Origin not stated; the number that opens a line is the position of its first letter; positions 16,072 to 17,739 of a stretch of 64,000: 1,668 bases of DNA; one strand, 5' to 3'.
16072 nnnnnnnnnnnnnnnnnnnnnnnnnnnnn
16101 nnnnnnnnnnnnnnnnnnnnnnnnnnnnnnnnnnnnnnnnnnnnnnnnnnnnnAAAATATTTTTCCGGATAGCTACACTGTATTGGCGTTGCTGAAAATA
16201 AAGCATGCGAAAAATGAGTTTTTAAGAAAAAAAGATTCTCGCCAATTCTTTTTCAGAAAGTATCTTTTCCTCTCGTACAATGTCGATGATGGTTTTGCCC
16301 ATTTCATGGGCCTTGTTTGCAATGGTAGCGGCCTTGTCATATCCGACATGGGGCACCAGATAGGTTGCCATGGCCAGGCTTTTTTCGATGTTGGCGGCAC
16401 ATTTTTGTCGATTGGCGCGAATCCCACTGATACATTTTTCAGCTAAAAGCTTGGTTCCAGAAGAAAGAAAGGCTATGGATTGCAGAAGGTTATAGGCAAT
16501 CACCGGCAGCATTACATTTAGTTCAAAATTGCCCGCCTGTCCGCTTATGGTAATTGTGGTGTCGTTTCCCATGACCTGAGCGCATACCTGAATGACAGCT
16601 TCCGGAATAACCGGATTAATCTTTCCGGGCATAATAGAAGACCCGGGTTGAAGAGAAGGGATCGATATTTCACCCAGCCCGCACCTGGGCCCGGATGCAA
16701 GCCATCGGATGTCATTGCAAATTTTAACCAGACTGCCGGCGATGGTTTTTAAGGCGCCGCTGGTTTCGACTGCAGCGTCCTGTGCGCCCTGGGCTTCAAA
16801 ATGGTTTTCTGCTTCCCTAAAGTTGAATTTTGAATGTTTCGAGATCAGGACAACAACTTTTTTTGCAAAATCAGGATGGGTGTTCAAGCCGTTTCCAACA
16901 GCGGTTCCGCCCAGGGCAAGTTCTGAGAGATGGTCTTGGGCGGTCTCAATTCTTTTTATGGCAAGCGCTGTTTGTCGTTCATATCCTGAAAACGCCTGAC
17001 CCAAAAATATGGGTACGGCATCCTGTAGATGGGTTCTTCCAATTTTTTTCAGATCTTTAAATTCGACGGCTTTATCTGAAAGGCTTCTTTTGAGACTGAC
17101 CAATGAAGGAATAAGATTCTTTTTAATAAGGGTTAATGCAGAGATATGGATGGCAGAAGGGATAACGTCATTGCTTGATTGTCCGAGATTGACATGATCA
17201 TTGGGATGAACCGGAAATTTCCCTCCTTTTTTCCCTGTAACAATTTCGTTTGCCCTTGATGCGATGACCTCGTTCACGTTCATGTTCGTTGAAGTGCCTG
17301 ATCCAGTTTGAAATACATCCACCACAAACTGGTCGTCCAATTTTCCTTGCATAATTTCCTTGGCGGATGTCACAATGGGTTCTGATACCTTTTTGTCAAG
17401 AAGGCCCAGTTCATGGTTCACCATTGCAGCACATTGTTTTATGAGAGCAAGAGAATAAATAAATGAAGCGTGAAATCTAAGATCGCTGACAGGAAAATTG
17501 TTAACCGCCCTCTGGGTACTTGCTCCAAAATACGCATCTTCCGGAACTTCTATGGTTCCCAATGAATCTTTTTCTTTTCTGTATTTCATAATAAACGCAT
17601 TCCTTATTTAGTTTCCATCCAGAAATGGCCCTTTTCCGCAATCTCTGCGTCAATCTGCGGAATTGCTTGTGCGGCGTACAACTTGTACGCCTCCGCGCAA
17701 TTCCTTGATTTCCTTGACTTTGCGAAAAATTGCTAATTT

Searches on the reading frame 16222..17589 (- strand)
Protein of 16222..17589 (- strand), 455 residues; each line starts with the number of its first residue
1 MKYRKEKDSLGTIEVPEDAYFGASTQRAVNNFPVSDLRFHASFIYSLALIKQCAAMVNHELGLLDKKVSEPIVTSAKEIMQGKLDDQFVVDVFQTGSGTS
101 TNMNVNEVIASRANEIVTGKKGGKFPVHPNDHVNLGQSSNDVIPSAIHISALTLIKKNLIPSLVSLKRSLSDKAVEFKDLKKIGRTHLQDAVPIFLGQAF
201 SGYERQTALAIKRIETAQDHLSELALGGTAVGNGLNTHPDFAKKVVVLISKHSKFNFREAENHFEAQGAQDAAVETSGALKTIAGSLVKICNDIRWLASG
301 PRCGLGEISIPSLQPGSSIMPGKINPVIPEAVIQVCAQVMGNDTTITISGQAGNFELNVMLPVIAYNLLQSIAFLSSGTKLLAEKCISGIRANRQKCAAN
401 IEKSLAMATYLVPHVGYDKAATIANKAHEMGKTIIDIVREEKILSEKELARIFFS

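Call 82: search_protein_families(library=pfam, max_evalue=0.00001, proteins=[window:16222-17589:-])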
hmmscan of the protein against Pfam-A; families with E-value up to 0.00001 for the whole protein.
window:16222-17589:- (455 aa): 2 families
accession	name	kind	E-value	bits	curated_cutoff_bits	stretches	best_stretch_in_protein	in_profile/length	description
PF00206.25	Lyase_1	-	1.2e-93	314.5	27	1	11-341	1-312/312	Lyase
PF10415.14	FumaraseC_C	-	2.4e-15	57.1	32.5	1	408-453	2-47/54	Fumarase C C-terminus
